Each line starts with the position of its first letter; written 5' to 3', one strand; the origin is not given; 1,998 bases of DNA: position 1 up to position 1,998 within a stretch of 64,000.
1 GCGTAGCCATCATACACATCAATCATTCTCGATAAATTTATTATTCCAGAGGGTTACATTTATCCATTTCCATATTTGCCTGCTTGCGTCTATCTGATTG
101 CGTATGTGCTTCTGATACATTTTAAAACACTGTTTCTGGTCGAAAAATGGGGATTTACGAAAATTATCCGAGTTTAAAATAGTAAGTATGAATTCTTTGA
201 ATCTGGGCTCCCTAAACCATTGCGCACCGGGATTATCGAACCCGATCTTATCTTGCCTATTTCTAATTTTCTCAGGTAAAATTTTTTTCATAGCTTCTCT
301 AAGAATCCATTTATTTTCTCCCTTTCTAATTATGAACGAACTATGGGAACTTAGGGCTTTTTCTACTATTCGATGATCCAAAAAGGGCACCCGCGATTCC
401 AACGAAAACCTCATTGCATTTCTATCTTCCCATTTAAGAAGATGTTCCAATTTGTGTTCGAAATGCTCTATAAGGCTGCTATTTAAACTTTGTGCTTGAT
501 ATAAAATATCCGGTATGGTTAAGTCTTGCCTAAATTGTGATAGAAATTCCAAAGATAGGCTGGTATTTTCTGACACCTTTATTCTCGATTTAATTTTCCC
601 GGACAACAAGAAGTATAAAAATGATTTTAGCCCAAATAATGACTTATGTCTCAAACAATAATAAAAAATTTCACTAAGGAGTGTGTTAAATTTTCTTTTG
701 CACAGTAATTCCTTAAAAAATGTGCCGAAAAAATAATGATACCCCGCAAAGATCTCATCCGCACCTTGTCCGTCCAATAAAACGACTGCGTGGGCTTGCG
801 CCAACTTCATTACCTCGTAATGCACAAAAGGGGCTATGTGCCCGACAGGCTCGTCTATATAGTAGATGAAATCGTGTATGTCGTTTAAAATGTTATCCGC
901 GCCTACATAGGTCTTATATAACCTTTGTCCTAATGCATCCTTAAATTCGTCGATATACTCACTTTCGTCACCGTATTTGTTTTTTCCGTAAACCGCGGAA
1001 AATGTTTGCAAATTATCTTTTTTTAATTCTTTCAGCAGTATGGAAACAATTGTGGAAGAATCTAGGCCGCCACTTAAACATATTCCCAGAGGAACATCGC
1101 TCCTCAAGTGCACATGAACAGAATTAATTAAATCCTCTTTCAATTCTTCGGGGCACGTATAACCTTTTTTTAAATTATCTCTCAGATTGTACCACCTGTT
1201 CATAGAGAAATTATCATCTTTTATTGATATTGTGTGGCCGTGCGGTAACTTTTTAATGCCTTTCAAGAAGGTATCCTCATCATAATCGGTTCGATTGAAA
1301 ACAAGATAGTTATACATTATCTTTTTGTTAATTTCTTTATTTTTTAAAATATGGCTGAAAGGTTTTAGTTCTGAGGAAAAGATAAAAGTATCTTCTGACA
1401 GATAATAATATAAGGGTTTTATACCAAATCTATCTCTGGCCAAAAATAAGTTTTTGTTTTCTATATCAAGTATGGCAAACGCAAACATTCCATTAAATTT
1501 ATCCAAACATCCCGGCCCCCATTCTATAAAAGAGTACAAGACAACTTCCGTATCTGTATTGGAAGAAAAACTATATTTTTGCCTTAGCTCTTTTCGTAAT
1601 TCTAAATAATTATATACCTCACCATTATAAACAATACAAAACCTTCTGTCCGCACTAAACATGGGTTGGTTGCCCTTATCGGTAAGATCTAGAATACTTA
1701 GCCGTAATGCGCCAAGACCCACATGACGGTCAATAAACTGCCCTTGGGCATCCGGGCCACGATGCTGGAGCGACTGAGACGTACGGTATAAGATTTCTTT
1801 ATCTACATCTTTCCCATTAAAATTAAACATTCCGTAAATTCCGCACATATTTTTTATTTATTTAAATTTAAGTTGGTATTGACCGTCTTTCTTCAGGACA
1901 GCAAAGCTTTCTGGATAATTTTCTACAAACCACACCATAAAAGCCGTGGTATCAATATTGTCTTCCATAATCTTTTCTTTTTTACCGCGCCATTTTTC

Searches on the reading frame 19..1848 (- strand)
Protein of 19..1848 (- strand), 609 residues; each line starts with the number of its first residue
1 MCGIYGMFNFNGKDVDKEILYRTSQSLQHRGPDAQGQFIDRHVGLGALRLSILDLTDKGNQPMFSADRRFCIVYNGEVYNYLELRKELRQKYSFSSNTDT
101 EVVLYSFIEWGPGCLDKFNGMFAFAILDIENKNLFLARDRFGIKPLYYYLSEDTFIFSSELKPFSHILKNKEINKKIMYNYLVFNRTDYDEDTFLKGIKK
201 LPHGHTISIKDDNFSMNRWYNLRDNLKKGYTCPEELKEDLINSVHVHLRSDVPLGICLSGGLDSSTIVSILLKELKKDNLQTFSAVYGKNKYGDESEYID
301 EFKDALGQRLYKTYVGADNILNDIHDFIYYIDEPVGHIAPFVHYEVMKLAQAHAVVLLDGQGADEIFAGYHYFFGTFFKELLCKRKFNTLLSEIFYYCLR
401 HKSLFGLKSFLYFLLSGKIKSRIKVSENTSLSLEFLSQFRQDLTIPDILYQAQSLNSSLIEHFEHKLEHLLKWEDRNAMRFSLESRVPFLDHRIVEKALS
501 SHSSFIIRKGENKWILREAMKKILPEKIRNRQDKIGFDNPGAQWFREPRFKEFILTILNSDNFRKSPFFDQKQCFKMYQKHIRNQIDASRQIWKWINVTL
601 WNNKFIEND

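Call 3: search_protein_families(library=pfam, proteins=[window:19-1848:-], max_evalue=0.01)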
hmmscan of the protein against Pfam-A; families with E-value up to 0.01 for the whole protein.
window:19-1848:- (609 aa): 4 families
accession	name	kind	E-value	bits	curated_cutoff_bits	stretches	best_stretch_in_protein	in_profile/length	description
PF00733.27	Asn_synthase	-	1.5e-71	242.4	21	1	235-601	1-352/354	Asparagine synthase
PF13537.11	GATase_7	-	1.7e-44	151.2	25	1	48-164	2-121/123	Glutamine amidotransferase domain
PF13522.11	GATase_6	-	1.3e-41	142.1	27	1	32-160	1-130/130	Glutamine amidotransferase domain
PF12481.13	DUF3700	-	0.00014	21.9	27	1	65-159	73-170/228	Aluminium induced protein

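Call 4: search_protein_families(library=ncbifam, proteins=[window:19-1848:-], max_evalue=0.01)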
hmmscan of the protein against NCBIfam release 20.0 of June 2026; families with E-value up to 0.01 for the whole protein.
window:19-1848:- (609 aa): 9 families
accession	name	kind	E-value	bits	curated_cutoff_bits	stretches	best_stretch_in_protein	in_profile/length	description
TIGR01536.1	asn_synth_AEB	equivalog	3.4e-133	445.4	267.1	1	2-537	1-517/517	asparagine synthase (glutamine-hydrolyzing)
TIGR03108.1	eps_aminotran_1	hypoth_equivalog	4.3e-109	365.9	816.9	2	1-373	1-377/628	XrtA/PEP-CTERM system amidotransferase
TIGR03104.1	trio_amidotrans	equivalog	2.3e-98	329.9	570.1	2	1-373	1-383/589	N-acetylglutaminylglutamine amidotransferase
NF033535.1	lass_lactam_cya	exception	3.8e-86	290.1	525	2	1-395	1-400/668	lasso peptide isopeptide bond-forming cyclase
NF006949.0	PRK09431.1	equivalog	6.9e-83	279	499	3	1-169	1-170/554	asparagine synthase B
NF033561.1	macrolact_Ik_Al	subfamily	5.1e-19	68.3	300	2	123-279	82-240/561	albusnodin/ikarugamycin family macrolactam cyclase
TIGR01134.1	purF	equivalog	9.4e-12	45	350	1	58-165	82-200/432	amidophosphoribosyltransferase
NF001484.0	PRK00331.1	subfamily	1.8e-10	39.8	381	1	58-166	83-200/601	isomerizing glutamine--fructose-6-phosphate transaminase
TIGR01135.1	glmS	equivalog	3.9e-10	38.9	418.05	1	60-167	84-200/607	glutamine--fructose-6-phosphate transaminase (isomerizing)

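Call 71: find_encoding_contigs(protein=window:19-1848:-, flank=10000, max_places=2)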
Protein window:19-1848:- (609 aa): no gene with exactly this product is on record in the collection.
